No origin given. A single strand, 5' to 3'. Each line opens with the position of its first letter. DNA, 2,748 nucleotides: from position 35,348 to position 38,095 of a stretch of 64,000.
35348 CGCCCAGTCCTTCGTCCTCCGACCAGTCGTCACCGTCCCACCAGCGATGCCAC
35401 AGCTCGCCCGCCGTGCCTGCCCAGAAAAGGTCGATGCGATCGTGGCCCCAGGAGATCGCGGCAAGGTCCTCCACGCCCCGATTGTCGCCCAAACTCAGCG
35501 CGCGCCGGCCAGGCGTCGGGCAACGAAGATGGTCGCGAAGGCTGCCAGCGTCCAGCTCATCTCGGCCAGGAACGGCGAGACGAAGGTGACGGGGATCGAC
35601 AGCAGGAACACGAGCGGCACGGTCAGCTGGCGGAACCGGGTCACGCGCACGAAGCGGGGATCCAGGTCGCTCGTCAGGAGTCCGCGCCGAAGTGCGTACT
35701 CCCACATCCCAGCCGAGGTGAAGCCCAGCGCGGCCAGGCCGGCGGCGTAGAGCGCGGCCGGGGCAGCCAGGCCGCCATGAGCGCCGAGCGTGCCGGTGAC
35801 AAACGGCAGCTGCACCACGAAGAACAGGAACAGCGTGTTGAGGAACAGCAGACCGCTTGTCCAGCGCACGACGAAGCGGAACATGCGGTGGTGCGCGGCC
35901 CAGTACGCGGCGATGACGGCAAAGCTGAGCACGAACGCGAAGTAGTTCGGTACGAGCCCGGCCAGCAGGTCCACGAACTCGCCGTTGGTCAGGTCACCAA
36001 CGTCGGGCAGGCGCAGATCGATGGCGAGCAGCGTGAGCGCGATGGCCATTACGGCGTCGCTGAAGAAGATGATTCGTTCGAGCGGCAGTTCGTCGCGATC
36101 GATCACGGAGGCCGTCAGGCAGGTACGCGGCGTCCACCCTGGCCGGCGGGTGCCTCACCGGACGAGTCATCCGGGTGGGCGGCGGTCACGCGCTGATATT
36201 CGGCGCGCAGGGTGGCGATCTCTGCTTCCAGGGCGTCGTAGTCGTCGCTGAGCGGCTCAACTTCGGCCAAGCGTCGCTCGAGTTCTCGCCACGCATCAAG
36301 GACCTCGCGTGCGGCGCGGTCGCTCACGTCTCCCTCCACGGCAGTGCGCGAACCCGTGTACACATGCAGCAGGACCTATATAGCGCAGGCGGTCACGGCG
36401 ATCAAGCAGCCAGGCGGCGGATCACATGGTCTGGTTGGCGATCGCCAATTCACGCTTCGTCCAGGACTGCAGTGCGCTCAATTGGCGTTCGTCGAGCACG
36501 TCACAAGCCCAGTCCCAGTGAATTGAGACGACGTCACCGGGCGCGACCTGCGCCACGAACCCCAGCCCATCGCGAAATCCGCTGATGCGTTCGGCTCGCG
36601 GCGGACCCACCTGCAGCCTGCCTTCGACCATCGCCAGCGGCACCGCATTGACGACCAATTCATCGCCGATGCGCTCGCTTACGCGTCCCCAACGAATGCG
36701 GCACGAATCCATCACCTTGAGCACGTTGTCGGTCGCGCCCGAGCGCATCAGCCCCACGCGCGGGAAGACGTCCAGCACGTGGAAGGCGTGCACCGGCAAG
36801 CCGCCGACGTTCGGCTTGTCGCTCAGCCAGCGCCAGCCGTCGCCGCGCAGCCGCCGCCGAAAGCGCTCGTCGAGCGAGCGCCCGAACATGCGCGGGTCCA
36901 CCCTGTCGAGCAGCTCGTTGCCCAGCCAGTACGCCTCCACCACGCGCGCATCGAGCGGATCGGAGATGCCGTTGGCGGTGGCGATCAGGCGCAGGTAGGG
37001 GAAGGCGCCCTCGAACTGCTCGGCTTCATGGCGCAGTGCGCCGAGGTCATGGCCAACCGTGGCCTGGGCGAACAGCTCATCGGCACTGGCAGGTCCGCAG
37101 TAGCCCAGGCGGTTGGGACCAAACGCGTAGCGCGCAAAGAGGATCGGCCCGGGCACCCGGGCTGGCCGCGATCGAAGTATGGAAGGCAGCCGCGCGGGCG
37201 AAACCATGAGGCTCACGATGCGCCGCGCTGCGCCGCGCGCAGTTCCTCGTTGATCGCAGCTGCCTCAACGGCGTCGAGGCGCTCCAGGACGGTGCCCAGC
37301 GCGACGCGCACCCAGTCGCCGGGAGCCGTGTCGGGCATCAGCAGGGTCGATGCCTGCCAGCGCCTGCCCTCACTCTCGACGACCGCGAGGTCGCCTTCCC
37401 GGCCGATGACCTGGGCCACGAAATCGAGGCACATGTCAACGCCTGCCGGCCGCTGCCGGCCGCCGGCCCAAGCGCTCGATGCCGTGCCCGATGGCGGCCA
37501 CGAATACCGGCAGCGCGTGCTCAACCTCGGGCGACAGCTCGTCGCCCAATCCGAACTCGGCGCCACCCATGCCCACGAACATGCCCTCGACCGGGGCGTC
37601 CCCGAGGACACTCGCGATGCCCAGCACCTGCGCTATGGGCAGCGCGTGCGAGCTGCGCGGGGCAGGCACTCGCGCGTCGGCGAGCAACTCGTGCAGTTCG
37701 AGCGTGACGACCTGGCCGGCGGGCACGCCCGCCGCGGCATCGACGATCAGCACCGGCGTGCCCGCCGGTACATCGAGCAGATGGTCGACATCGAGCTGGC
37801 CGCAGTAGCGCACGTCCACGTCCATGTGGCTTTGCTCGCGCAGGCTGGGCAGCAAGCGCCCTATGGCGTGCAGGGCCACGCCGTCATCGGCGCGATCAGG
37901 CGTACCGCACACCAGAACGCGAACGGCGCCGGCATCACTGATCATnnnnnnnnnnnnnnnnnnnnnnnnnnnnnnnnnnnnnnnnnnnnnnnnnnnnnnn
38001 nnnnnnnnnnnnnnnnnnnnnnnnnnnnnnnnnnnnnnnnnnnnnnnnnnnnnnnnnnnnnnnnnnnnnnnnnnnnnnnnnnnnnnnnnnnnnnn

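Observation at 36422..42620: Group-3b-type [NiFe] hydrogenase operon with fused beta-gamma diaphorase, headed by a cNMP-binding protein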

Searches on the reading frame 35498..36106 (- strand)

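Call 45: search_protein_families(library=pfam, proteins=[window:35498-36106:-], max_evalue=0.0001)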
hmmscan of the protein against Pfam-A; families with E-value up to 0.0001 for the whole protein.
window:35498-36106:- (203 aa): 1 family
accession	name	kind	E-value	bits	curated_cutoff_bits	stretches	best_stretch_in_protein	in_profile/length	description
PF06736.16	TMEM175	-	7.9e-24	84.4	25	1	11-101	1-88/88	Endosomal/lysosomal potassium channel TMEM175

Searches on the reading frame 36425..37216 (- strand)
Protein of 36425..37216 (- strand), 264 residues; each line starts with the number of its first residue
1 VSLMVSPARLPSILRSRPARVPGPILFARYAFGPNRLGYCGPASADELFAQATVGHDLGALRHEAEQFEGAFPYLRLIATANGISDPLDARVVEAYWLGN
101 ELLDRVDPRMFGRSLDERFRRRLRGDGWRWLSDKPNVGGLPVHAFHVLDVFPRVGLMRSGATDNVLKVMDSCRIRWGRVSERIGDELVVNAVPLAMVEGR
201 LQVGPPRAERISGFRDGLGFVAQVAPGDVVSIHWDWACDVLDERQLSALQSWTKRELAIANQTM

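Call 5: search_protein_families(library=pfam, proteins=[window:36425-37216:-], max_evalue=0.01)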
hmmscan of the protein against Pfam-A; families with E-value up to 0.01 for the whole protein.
window:36425-37216:- (264 aa): 1 family
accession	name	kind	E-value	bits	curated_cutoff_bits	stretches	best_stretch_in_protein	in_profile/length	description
PF19927.4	DUF6390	-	1.5e-83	280.5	25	1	22-263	4-240/244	Family of unknown function (DUF6390)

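Call 6: search_protein_families(library=ncbifam, proteins=[window:36425-37216:-], max_evalue=0.01)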
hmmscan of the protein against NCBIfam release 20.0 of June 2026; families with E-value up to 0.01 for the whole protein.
window:36425-37216:- (264 aa): 0 families

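Call 59: find_homologous_proteins(query=window:36425-37216:-)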
Query window:36425-37216:- (264 aa): 3812 proteins with E <= 0.001 among 6756 candidates; the best 120 are listed.
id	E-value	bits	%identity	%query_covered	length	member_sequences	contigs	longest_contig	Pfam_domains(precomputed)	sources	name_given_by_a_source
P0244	2.8e-174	596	99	100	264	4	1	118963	PF19927.5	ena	-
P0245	1.5e-132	459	77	98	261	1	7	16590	PF19927.5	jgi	jgi:hypothetical protein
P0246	6.6e-130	450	76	96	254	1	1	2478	PF19927.5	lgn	-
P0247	3.0e-129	448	78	92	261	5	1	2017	PF19927.5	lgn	-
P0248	7.5e-129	447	75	98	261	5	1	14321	PF19927.5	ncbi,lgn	-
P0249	7.0e-128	444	79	91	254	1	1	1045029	PF19927.5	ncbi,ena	-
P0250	8.5e-122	424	74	93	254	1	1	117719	PF19927.5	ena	-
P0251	1.2e-121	423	75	92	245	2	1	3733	PF19927.5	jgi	-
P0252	3.8e-121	422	75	93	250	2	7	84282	PF19927.5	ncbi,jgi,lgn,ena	-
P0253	6.4e-121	421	73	94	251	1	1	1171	PF19927.5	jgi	jgi:hypothetical protein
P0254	8.4e-121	421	75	93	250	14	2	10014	PF19927.5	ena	-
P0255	9.4e-121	420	74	92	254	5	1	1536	PF19927.5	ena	-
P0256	2.4e-120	419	75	92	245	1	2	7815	PF19927.5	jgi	jgi:hypothetical protein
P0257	9.2e-120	417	74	92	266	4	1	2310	PF19927.5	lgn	-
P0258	9.3e-120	417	74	92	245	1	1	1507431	PF19927.5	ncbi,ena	-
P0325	5.0e-110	385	66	99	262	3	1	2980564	PF19927.5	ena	-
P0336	3.7e-109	382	66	99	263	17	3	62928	PF19927.5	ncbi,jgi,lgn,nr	ncbi:MAG TPA: DUF6390 family protein [Patescibacteria group bacterium]|jgi:hypothetical protein|nr:D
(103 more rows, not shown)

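Call 69: predict_structure(alignment_id=A2)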
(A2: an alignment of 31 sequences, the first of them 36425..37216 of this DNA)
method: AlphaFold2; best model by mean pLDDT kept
length: 264 residues; sequences in the alignment: 31
mean_pLDDT: 76.3   pTM: 0.78
mean pLDDT of the five models: 76.3, 76.2, 76.2, 76.1, 73.8
residues with pLDDT >= 90: 79; 70-90: 92; 50-70: 67; < 50: 26
segments of 3 or more residues with pLDDT < 50: 8-17, 134-144
pLDDT, mean of each block of 10 residues (from residue 1): 47 49 85 64 61 71 80 91 96 92 88 76 62 45 53 61 74 91 92 90 94 66 88 88 94 86 76
secondary structure, 60 per line:
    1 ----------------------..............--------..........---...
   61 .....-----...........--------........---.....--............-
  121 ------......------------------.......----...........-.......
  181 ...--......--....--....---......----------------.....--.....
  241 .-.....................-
elements in order: H23-36 H45-54 H58-65 H71-81 H90-97 H101-105 H108-119 H127-132 H151-157 H162-172 E174-183 E186-191 E194-197 E200-203 E207-212 E229-233 E236-241 H243-263

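Call 77: find_encoding_contigs(protein=P0325, flank=8000, max_places=2)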
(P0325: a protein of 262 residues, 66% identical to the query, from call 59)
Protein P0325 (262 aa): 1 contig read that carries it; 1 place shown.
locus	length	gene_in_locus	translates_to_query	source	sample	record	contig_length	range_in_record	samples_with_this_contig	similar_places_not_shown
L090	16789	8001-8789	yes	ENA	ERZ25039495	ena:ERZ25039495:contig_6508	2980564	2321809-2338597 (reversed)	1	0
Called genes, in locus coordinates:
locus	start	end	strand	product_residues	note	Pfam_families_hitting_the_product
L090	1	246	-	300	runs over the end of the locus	PF02775:TPP_enzyme_C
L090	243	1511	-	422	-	PF02776:TPP_enzyme_N (weak), PF01855:POR_N, PF02780:Transketolase_C (weak), PF17147:PFOR_II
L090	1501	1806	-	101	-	PF13187:Fer4_9 (faint), PF13534:Fer4_17 (faint), PF14697:Fer4_21 (faint), PF12797:Fer4_2 (faint), PF00037:Fer4 (faint), PF12837:Fer4_6 (faint), PF13237:Fer4_10 (faint), PF12838:Fer4_7, +2 more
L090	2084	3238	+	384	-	PF01058:Oxidored_q6, PF14720:NiFe_hyd_SSU_C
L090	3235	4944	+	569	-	PF27537:HoxH, PF00374:NiFeSe_Hases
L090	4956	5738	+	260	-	PF01292:Ni_hydr_CYTB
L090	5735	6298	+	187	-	PF01750:HycI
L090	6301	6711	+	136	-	-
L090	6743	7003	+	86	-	PF01455:HupF_HypC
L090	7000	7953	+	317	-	PF00892:EamA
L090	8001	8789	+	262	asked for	PF19927:DUF6390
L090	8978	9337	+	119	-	PF12840:HTH_20, PF25212:HVO_A0114 (weak), PF01022:HTH_5, PF12802:MarR_2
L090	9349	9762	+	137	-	PF13686:DrsE_2 (weak)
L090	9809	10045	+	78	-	PF01206:TusA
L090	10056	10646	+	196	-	PF02635:DsrE (faint), PF13686:DrsE_2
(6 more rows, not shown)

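Call 78: find_encoding_contigs(protein=P0336, flank=8000, max_places=3)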
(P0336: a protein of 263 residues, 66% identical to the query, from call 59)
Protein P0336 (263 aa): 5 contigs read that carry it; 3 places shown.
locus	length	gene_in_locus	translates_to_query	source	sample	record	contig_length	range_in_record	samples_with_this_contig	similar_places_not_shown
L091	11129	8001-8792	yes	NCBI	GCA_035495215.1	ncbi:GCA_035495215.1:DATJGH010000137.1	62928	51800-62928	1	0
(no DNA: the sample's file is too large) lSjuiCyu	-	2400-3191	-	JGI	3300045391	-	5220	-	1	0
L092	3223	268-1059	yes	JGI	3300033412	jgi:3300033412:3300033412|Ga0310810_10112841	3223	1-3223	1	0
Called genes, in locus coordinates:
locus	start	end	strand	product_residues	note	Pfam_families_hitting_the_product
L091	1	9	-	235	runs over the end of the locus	PF00571:CBS, PF04972:BON (weak)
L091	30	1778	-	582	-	PF00390:malic, PF03949:Malic_M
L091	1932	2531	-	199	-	PF01522:Polysacc_deac_1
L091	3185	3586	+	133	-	PF00582:Usp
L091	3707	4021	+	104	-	-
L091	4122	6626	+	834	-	PF00690:Cation_ATPase_N, PF00122:E1-E2_ATPase, PF00702:Hydrolase, PF08282:Hydrolase_3 (faint), PF00689:Cation_ATPase_C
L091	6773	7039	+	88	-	PF01455:HupF_HypC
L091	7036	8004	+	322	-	PF00892:EamA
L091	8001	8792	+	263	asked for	PF19927:DUF6390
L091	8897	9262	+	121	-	PF12840:HTH_20, PF01022:HTH_5, PF12802:MarR_2 (weak)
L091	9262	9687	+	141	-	PF13686:DrsE_2 (weak)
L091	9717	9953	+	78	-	PF01206:TusA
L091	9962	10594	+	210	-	PF13686:DrsE_2, PF02635:DsrE (faint)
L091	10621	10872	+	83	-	PF01206:TusA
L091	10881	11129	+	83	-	?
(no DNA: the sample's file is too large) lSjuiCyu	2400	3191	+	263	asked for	PF19927:DUF6390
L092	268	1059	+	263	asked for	PF19927:DUF6390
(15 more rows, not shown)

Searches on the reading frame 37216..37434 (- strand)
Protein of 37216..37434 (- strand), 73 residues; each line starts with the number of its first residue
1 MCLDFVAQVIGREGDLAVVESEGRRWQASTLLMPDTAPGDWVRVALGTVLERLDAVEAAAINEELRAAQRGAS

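Call 5: search_protein_families(library=pfam, proteins=[window:37216-37434:-], max_evalue=0.01)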
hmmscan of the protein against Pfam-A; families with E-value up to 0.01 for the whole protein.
window:37216-37434:- (73 aa): 1 family
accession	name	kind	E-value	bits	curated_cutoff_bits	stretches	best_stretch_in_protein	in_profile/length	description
PF01455.23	HupF_HypC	-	1.3e-12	48.1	28.5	1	1-63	1-63/65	HupF/HypC family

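Call 6: search_protein_families(library=ncbifam, proteins=[window:37216-37434:-], max_evalue=0.01)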
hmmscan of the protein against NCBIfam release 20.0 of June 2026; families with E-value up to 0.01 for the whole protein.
window:37216-37434:- (73 aa): 1 family
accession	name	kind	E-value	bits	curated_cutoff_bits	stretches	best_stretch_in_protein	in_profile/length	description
TIGR00074.1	hypC_hupF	subfamily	6.8e-11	41.9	48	1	1-67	1-67/80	HypC/HybG/HupF family hydrogenase formation chaperone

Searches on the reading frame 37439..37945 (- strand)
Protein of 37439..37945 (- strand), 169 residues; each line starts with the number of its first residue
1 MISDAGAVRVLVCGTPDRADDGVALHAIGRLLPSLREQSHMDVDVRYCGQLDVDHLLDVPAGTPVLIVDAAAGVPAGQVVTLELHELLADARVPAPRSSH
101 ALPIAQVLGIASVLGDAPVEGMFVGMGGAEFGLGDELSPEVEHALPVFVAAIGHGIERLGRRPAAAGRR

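Call 5: search_protein_families(library=pfam, proteins=[window:37439-37945:-], max_evalue=0.01)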
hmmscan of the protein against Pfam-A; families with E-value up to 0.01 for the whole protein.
window:37439-37945:- (169 aa): 1 family
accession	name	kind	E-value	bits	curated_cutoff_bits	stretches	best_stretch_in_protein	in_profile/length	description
PF01750.23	HycI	-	2.1e-06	28.1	23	1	62-152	36-127/130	Hydrogenase maturation protease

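Call 6: search_protein_families(library=ncbifam, proteins=[window:37439-37945:-], max_evalue=0.01)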
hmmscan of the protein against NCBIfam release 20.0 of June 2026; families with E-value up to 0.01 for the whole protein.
window:37439-37945:- (169 aa): 3 families
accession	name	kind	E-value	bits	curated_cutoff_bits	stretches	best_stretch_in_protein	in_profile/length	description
TIGR00072.1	hydrog_prot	superfamily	5.4e-20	71.9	47.45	1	10-152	2-141/145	hydrogenase maturation protease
TIGR00140.1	hupD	subfamily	2.1e-05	24.5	151.8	1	19-156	12-147/151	HyaD/HybD family hydrogenase maturation endopeptidase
NF045519.1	NiFeSe_H2_mat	exception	0.001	18.9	190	1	11-158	6-149/152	NiFeSe hydrogenase maturation protease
